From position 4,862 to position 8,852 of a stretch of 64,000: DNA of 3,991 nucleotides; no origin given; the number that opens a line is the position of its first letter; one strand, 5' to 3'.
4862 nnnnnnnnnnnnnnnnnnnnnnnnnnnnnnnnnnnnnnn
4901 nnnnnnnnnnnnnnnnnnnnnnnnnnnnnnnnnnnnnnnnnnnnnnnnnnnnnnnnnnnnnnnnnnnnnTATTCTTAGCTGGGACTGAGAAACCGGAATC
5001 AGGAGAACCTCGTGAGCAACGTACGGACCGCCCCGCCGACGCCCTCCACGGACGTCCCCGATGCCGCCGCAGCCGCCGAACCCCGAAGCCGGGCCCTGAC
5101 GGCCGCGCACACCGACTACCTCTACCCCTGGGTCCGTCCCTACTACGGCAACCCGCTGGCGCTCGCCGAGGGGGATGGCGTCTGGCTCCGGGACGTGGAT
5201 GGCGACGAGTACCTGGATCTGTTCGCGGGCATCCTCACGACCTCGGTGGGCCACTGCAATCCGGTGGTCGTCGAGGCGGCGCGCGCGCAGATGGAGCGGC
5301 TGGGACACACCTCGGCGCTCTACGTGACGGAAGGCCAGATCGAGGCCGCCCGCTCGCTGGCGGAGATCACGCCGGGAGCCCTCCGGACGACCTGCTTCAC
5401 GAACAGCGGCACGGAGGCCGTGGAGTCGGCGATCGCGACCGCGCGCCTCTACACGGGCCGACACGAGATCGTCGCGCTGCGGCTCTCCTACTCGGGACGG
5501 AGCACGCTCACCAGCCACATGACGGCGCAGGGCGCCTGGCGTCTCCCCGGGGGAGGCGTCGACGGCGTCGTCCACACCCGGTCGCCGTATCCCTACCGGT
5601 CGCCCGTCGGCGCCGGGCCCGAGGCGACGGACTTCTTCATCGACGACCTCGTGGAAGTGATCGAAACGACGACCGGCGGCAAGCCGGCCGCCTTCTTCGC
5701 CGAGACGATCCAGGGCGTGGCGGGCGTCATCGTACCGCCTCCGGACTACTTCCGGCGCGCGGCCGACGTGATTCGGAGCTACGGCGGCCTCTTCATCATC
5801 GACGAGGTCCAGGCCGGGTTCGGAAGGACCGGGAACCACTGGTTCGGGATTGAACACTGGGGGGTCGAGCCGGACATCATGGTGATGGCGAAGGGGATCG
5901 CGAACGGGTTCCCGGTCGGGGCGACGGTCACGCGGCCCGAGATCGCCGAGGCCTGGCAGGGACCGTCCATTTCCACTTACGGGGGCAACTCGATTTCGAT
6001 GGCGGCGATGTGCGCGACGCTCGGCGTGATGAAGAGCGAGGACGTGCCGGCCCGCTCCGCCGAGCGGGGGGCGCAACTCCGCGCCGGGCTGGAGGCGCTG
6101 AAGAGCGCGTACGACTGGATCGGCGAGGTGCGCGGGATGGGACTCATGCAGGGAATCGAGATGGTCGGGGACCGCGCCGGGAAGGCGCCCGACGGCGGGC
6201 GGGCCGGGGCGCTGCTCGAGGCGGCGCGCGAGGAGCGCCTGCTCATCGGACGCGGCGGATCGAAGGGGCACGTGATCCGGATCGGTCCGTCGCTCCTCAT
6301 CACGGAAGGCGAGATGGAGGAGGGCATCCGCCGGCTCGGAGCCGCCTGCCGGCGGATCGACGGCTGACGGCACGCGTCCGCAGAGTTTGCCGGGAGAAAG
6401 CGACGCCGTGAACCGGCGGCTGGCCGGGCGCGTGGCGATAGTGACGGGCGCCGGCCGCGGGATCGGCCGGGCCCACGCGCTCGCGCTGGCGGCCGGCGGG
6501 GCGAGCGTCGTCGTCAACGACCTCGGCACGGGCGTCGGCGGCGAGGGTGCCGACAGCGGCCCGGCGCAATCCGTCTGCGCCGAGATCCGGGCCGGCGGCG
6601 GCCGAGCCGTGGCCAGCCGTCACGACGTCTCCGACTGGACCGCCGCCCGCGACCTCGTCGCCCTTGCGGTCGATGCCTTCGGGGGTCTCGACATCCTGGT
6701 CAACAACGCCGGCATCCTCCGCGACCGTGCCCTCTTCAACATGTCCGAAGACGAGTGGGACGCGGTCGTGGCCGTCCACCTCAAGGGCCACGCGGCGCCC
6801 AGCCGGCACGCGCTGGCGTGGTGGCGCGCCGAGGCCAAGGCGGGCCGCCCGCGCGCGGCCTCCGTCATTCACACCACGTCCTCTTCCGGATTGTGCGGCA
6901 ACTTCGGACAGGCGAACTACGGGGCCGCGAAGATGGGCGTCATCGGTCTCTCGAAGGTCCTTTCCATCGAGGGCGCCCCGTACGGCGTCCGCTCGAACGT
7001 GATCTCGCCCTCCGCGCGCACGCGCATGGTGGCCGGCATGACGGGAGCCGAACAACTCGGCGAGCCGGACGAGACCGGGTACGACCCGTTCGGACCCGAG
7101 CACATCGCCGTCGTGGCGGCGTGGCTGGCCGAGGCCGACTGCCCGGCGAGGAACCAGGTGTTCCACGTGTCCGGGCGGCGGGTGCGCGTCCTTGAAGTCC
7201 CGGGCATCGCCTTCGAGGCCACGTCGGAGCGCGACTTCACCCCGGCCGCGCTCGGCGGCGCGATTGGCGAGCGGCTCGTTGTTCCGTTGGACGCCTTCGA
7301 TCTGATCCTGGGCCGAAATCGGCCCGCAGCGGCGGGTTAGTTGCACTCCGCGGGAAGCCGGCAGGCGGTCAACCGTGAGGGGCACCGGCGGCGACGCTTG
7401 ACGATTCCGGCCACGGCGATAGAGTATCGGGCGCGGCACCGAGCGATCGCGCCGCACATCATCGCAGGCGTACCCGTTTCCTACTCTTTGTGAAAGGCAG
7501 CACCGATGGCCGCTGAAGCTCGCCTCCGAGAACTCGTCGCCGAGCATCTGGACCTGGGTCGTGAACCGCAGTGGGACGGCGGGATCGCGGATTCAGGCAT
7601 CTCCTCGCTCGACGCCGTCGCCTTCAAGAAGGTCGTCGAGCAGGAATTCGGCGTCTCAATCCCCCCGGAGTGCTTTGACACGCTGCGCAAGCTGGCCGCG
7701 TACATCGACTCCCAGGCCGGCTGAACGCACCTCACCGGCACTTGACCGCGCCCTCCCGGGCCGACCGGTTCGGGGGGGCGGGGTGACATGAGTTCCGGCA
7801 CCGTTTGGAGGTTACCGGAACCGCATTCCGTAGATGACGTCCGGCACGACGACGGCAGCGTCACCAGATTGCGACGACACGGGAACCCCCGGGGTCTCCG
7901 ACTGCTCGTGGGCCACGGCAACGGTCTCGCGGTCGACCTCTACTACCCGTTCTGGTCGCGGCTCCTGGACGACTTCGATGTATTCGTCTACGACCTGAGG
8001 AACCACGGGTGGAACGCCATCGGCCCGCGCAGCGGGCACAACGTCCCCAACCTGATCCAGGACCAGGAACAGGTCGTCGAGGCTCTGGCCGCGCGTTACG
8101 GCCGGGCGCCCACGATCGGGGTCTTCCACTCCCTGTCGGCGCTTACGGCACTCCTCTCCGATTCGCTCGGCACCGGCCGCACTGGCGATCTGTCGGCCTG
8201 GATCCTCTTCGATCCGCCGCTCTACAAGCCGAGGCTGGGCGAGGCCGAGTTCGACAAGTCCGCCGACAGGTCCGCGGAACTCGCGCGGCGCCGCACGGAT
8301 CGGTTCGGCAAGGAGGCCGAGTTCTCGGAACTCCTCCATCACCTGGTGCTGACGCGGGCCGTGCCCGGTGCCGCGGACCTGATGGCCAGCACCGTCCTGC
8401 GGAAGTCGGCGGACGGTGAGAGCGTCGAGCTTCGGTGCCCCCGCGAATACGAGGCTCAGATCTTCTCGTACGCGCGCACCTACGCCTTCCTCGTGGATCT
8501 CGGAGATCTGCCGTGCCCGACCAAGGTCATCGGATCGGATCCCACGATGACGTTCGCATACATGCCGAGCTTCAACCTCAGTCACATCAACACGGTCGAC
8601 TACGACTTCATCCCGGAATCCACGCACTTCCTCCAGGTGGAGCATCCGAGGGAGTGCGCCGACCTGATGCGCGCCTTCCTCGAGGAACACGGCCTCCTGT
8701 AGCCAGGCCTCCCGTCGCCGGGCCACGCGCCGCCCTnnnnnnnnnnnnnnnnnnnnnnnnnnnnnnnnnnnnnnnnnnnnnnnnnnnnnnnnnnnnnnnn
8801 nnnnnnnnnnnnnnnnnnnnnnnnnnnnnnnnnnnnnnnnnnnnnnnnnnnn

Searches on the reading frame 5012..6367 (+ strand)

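Call 7: search_protein_families(library=pfam, proteins=[window:5012-6367:+], max_evalue=0.001)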
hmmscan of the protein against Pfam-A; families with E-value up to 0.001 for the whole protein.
window:5012-6367:+ (451 aa): 1 family
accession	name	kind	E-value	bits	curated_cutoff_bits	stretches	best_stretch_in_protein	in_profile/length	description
PF00202.27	Aminotran_3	-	2.4e-87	293.7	30.5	1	48-443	10-400/403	Aminotransferase class-III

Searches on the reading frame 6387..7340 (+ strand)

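Call 7: search_protein_families(library=pfam, proteins=[window:6387-7340:+], max_evalue=0.001)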
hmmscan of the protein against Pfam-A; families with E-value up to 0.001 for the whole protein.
window:6387-7340:+ (317 aa): 3 families
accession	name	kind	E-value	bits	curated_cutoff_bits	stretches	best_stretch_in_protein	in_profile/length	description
PF00106.31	adh_short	-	2.4e-37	128.7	26.6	1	15-210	1-181/195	short chain dehydrogenase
PF13561.12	adh_short_C2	-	7.8e-33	114.4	27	1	21-249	1-218/236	Enoyl-(Acyl carrier protein) reductase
PF08659.16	KR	-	3.3e-12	47.1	22.6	1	18-182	4-153/180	KR domain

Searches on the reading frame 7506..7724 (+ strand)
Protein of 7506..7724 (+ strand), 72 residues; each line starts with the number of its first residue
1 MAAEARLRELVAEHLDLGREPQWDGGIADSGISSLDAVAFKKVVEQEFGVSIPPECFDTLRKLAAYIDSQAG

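Call 44: search_protein_families(library=pfam, proteins=[window:7506-7724:+], max_evalue=1)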
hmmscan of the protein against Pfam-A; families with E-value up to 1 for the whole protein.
window:7506-7724:+ (72 aa): 2 families
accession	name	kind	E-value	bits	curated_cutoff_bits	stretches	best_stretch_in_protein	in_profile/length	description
PF00550.31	PP-binding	-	1.3e-09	38.6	20.8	1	6-67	2-67/67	Phosphopantetheine attachment site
PF14573.12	PP-binding_2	-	0.18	12.5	32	1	33-67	47-84/96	Acyl-carrier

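Call 69: search_protein_families(library=ncbifam, proteins=[window:7506-7724:+], max_evalue=0.01)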
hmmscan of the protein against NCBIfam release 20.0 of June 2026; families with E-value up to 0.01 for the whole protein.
window:7506-7724:+ (72 aa): 5 families
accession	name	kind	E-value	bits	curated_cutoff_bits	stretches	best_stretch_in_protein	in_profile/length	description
NF002151.0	PRK00982.1-5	equivalog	3.7e-05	23.8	92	1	5-63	6-66/78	acyl carrier protein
NF002149.0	PRK00982.1-3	equivalog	0.00038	20.3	106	1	3-67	4-70/78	acyl carrier protein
NF002148.0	PRK00982.1-2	subfamily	0.0017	18.1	71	1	4-65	6-69/79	acyl carrier protein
TIGR00517.1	acyl_carrier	equivalog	0.0027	17.6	70.45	1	9-67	10-73/77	acyl carrier protein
NF002150.0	PRK00982.1-4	subfamily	0.0034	17.6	66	1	7-70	10-78/80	acyl carrier protein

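Call 76: search_solved_structures(query=window:7506-7724:+, max_evalue=10)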
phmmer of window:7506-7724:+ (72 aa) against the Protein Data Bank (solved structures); distinct sequences matched with E-value up to 10: 65 (the best 60 are shown).
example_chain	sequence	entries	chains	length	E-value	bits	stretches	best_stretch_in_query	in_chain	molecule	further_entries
2n57_A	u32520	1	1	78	8.6e-06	29.5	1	5-63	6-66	Acyl carrier protein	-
2ehs_A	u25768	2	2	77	8.9e-05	26.2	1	4-63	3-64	Acyl carrier protein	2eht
9ka6_C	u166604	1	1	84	0.0015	22.4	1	1-68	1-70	Acyl carrier protein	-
9ka7_C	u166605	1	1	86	0.0016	22.3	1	1-68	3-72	Acyl carrier protein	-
1l0i_A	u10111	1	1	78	0.002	22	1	3-68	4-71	Acyl carrier protein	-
8tvt_C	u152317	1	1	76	0.002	22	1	3-68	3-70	Acyl carrier protein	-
1l0h_A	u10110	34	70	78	0.002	22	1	3-68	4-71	ACYL CARRIER PROTEIN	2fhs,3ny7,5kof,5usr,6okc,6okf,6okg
1acp_A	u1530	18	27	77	0.0021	21.9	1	3-68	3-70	ACYL-CARRIER PROTEIN | Acyl carrier protein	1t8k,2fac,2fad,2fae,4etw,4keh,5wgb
5vcb_f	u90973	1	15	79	0.0022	21.9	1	3-68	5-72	Acyl carrier protein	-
4ihf_G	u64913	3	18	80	0.0022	21.9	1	3-68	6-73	Acyl carrier protein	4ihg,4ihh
6n3p_G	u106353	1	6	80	0.0022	21.8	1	3-68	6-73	Acyl carrier protein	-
6nzu_C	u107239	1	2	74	0.0023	21.8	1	3-68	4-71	Acyl carrier protein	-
9mlw_C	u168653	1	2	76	0.0023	21.8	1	4-68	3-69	Acyl carrier protein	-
6dfl_B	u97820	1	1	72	0.0026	21.6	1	4-68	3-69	Acyl carrier protein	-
6u0j_B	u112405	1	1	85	0.0027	21.6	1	3-68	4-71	Acyl carrier protein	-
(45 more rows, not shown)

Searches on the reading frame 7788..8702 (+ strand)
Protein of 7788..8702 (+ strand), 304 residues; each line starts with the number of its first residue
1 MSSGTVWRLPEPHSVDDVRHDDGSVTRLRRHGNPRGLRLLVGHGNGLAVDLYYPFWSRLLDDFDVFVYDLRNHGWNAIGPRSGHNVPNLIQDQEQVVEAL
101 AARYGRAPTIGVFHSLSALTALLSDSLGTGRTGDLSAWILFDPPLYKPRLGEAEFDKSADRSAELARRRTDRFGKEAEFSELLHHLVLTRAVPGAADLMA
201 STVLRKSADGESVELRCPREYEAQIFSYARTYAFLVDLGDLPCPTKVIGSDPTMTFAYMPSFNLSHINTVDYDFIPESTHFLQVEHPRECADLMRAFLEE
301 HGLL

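Call 7: search_protein_families(library=pfam, proteins=[window:7788-8702:+], max_evalue=0.001)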
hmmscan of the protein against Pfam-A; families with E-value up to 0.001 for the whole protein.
window:7788-8702:+ (304 aa): 3 families
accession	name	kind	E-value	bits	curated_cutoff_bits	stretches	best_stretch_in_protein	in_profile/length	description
PF12697.13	Abhydrolase_6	-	4.2e-12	47.6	26.3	1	40-292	3-216/217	Alpha/beta hydrolase family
PF00561.26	Abhydrolase_1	-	0.00037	20.7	25.8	1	39-100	3-66/245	alpha/beta hydrolase fold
PF12146.15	Hydrolase_4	-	0.00076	19.3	27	1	39-145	7-111/239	Serine aminopeptidase, S33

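Call 68: search_solved_structures(query=window:7788-8702:+, max_evalue=1)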
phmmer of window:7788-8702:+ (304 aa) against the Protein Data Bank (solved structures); distinct sequences matched with E-value up to 1: 20.
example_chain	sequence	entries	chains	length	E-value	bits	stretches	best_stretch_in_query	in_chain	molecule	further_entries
5a62_A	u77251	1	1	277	0.0011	21.7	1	26-121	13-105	PUTATIVE ALPHA/BETA HYDROLASE FOLD PROTEIN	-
4g2d_A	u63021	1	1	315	0.043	16.6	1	34-115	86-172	Aryldialkylphosphatase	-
5w3z_A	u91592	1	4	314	0.2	14.4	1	34-103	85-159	Aryldialkylphosphatase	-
5w3w_A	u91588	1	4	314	0.29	13.9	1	34-103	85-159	Aryldialkylphosphatase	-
5w3u_A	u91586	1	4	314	0.29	13.8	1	33-103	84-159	Aryldialkylphosphatase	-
8sf2_D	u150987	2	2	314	0.29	13.8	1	34-103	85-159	Aryldialkylphosphatase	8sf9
5vri_A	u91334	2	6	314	0.37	13.5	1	34-103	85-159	Aryldialkylphosphatase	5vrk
8sfa_D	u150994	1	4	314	0.38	13.4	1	34-103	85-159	Aryldialkylphosphatase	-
8sfd_D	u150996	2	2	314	0.38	13.4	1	34-103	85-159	Aryldialkylphosphatase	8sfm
4kev_A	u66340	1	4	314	0.39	13.4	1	34-103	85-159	Aryldialkylphosphatase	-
4kez_A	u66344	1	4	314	0.39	13.4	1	34-103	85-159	Aryldialkylphosphatase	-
4ket_A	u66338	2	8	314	0.39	13.4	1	34-103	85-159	Aryldialkylphosphatase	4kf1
4keu_A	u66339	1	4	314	0.39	13.4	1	34-103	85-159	Aryldialkylphosphatase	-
4ker_A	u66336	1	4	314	0.39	13.4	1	34-103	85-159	Aryldialkylphosphatase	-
4kes_A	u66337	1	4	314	0.39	13.4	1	34-103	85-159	Aryldialkylphosphatase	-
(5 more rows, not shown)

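Call 69: search_protein_families(library=ncbifam, proteins=[window:7788-8702:+], max_evalue=0.01)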
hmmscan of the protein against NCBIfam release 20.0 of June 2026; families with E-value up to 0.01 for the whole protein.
window:7788-8702:+ (304 aa): 4 families
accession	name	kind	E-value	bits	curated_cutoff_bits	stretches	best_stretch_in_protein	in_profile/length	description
NF051488.1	bifunc_PcaDC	exception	2.3e-05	23.7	390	0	32-103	8-76/375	bifunctional 3-oxoadipate enol-lactonase/4-carboxymuconolactone decarboxylase PcaDC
TIGR02427.1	protocat_pcaD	equivalog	0.00014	21.4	255.85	0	46-103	23-79/251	3-oxoadipate enol-lactonase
NF051487.1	bifunc_PcaCD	exception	0.0016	17.6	430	0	28-101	164-236/413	bifunctional 4-carboxymuconolactone decarboxylase/3-oxoadipate enol-lactonase PcaCD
TIGR02240.1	PHA_depoly_arom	equivalog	0.0052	16.2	250.6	1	18-114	7-100/276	poly(3-hydroxyalkanoate) depolymerase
